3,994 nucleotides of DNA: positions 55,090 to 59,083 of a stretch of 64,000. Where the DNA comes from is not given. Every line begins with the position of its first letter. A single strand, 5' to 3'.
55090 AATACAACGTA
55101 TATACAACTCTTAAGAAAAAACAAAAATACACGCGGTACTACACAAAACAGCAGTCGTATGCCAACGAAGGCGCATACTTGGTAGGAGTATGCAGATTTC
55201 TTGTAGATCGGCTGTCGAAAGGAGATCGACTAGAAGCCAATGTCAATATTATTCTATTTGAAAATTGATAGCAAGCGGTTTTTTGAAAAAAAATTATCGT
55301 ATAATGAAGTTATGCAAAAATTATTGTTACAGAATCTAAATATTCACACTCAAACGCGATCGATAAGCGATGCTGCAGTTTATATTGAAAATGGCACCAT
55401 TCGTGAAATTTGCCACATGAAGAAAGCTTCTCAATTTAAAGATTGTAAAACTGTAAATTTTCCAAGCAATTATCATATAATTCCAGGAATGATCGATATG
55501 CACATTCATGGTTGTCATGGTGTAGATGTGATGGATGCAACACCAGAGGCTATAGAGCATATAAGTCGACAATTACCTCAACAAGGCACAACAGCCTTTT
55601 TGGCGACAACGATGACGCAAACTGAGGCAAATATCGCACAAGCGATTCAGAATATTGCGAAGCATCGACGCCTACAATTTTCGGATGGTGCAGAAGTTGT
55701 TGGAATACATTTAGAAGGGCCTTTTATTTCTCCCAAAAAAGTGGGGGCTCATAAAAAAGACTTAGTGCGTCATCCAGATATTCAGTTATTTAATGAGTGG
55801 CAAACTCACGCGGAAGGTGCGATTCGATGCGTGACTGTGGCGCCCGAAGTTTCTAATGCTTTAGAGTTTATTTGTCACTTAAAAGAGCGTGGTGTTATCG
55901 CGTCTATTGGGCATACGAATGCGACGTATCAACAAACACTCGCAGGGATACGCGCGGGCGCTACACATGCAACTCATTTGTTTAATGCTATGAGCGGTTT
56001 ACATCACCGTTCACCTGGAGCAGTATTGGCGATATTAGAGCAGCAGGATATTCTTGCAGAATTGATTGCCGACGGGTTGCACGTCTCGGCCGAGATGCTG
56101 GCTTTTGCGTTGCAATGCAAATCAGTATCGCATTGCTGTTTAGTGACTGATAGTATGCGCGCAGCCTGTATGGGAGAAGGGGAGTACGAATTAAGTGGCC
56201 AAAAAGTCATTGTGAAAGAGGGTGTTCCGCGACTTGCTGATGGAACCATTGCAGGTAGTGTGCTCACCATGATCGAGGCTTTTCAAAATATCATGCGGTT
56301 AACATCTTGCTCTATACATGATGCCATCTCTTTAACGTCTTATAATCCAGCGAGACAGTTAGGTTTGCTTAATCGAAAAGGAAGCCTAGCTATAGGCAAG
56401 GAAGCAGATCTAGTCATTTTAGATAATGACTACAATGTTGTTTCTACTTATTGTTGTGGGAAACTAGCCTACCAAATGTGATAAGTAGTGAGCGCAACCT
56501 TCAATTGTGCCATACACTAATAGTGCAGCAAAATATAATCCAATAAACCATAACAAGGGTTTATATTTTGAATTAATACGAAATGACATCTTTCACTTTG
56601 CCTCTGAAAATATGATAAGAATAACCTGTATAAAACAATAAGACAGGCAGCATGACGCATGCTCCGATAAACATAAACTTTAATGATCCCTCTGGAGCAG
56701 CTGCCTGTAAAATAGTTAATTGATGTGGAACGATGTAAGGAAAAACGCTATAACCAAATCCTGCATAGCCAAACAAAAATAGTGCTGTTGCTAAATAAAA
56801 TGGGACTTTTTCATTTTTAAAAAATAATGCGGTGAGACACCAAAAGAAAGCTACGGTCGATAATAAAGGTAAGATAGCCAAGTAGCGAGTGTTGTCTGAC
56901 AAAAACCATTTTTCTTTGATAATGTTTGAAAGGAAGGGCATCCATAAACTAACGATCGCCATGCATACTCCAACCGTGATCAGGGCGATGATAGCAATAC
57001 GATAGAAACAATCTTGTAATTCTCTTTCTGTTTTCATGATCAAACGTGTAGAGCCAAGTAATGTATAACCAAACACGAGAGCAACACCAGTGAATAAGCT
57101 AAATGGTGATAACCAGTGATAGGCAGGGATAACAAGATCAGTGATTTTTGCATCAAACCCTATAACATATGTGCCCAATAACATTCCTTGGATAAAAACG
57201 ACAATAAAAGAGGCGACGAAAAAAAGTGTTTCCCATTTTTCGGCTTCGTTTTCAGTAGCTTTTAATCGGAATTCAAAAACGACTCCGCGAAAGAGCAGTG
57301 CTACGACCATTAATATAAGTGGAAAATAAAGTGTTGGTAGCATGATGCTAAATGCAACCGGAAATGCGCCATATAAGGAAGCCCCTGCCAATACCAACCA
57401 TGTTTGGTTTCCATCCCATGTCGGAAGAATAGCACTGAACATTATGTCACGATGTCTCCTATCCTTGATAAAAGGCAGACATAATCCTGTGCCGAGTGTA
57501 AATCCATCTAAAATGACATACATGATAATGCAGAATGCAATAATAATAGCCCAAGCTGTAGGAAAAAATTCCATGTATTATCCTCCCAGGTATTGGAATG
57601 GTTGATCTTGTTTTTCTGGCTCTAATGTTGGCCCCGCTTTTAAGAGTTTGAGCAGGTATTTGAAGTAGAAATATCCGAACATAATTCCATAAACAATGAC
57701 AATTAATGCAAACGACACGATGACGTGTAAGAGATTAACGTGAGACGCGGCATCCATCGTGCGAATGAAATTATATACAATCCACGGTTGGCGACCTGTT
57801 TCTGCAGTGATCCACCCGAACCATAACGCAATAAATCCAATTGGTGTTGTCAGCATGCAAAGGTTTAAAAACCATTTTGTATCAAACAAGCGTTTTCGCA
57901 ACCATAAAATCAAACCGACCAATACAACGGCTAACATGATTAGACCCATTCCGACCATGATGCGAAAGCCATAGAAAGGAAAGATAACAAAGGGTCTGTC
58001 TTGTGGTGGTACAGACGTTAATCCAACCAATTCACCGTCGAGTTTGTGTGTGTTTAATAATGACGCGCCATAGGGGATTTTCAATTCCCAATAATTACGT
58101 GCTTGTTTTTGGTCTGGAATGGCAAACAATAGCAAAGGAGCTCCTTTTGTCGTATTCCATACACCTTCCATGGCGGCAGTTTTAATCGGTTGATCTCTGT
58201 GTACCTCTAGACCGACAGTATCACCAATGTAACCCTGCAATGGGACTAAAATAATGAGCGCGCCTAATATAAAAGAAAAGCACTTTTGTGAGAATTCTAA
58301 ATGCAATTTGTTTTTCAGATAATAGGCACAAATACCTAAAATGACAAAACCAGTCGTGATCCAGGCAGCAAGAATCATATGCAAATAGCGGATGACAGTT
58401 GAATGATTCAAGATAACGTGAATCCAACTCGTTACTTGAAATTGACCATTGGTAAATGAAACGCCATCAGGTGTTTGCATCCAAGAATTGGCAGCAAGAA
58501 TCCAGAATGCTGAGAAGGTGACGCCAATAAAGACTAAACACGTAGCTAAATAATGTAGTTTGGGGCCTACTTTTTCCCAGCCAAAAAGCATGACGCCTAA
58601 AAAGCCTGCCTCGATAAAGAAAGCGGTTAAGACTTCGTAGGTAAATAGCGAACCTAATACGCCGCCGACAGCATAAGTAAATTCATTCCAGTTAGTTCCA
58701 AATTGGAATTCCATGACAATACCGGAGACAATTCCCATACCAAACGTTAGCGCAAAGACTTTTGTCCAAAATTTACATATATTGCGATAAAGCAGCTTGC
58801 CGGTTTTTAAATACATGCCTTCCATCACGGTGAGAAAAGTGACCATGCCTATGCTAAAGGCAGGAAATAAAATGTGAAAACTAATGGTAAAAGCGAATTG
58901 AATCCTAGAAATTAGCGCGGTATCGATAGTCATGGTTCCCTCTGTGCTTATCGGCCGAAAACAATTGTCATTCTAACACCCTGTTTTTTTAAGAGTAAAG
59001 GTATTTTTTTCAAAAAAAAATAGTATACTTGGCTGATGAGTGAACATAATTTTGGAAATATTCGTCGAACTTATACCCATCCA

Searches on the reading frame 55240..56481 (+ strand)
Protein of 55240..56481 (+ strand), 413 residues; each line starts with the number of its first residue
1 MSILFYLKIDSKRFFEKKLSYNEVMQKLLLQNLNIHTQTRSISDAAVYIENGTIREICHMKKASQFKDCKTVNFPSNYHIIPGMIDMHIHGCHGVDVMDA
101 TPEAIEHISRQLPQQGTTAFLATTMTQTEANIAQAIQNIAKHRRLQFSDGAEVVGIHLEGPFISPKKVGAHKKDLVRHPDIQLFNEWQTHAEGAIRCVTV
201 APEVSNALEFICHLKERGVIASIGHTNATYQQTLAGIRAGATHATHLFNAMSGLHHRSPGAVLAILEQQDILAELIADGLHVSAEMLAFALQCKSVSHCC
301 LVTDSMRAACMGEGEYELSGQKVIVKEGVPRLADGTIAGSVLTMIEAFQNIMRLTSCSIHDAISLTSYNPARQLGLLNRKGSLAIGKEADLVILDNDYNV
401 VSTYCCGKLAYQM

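Call 21: search_protein_families(library=ncbifam, proteins=[window:55240-56481:+], max_evalue=0.00001)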
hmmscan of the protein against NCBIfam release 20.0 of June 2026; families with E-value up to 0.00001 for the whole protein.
window:55240-56481:+ (413 aa): 35 families (the best 25 are shown)
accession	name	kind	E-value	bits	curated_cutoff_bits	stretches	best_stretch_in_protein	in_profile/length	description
TIGR00221.1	nagA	equivalog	7.6e-123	410.2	225.65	1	26-408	3-380/380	N-acetylglucosamine-6-phosphate deacetylase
NF008371.0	PRK11170.1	equivalog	1.7e-80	270.7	483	1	30-409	4-378/382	N-acetylglucosamine-6-phosphate deacetylase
NF011990.0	PRK15446.2-6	subfamily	9e-14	51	233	1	345-412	314-384/390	alpha-D-ribose 1-methylphosphonate 5-triphosphate diphosphatase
NF011987.0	PRK15446.2-3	subfamily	1.1e-13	50.8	253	1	350-412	320-385/395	alpha-D-ribose 1-methylphosphonate 5-triphosphate diphosphatase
NF011989.0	PRK15446.2-5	equivalog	4.5e-13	48.7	565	1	343-412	308-379/385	alpha-D-ribose 1-methylphosphonate 5-triphosphate diphosphatase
TIGR02318.1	phosphono_phnM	equivalog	8e-12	44.8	390.55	1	347-407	310-372/376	phosphonate metabolism protein PhnM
NF004839.0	PRK06189.1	equivalog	9.8e-12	44.2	631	1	335-399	331-394/451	allantoinase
TIGR03178.1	allantoinase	equivalog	1.2e-11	44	357.85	1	333-399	324-388/441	allantoinase AllB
NF006689.0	PRK09237.1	equivalog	2.1e-11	43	371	0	28-103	5-78/383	amidohydrolase/deacetylase family metallohydrolase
TIGR01975.1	isoAsp_dipep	equivalog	3.1e-11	43.1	331.25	1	339-409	306-375/389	beta-aspartyl-peptidase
TIGR02967.1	guan_deamin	equivalog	4.5e-11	42.4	375.4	0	41-91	3-54/401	guanine deaminase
TIGR02033.1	D-hydantoinase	equivalog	6.4e-11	41.9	393.25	0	344-398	345-399/454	dihydropyrimidinase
NF002668.0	PRK02382.1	equivalog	7.8e-10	38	452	0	352-397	329-373/436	dihydroorotase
NF009941.0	PRK13404.1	subfamily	2.7e-09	36.2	647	1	344-400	352-408/478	dihydropyrimidinase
NF005557.0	PRK07228.1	equivalog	3.1e-09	36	522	0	35-93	12-67/445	5'-deoxyadenosine deaminase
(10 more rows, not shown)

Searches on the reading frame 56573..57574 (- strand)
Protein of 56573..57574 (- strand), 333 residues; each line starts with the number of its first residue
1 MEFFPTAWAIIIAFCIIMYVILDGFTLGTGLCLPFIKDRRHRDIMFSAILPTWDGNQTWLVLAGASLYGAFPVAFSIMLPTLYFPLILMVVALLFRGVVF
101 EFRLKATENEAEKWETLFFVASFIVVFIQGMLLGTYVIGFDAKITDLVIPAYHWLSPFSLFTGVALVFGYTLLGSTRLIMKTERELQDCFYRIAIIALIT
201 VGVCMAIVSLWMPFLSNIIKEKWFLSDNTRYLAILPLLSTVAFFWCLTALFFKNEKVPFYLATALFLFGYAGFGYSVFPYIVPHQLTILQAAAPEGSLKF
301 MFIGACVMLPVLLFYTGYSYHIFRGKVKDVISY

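Call 21: search_protein_families(library=ncbifam, proteins=[window:56573-57574:-], max_evalue=0.00001)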
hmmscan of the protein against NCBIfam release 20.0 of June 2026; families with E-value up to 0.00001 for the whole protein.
window:56573-57574:- (333 aa): 3 families
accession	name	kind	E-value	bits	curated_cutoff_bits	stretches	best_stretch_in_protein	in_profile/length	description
TIGR00203.1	cydB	equivalog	4.7e-40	138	117.3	1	2-328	5-366/378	cytochrome d ubiquinol oxidase subunit II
NF011579.0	PRK15003.1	equivalog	3e-28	99.1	718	1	7-212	10-222/379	cytochrome d ubiquinol oxidase subunit II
NF011602.0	PRK15028.1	equivalog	6.3e-24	85.1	681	1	7-212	10-222/378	cytochrome d ubiquinol oxidase subunit II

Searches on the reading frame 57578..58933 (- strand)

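Call 21: search_protein_families(library=ncbifam, proteins=[window:57578-58933:-], max_evalue=0.00001)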
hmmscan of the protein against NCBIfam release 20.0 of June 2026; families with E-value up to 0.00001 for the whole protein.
window:57578-58933:- (451 aa): 2 families
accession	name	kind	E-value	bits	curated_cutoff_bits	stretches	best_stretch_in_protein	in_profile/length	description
NF011609.0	PRK15035.1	equivalog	4.7e-85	286.5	1025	2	6-307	5-309/514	cytochrome bd-II oxidase subunit 1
NF011677.0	PRK15097.1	equivalog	1.1e-83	281.8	968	2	4-308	3-310/522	cytochrome ubiquinol oxidase subunit I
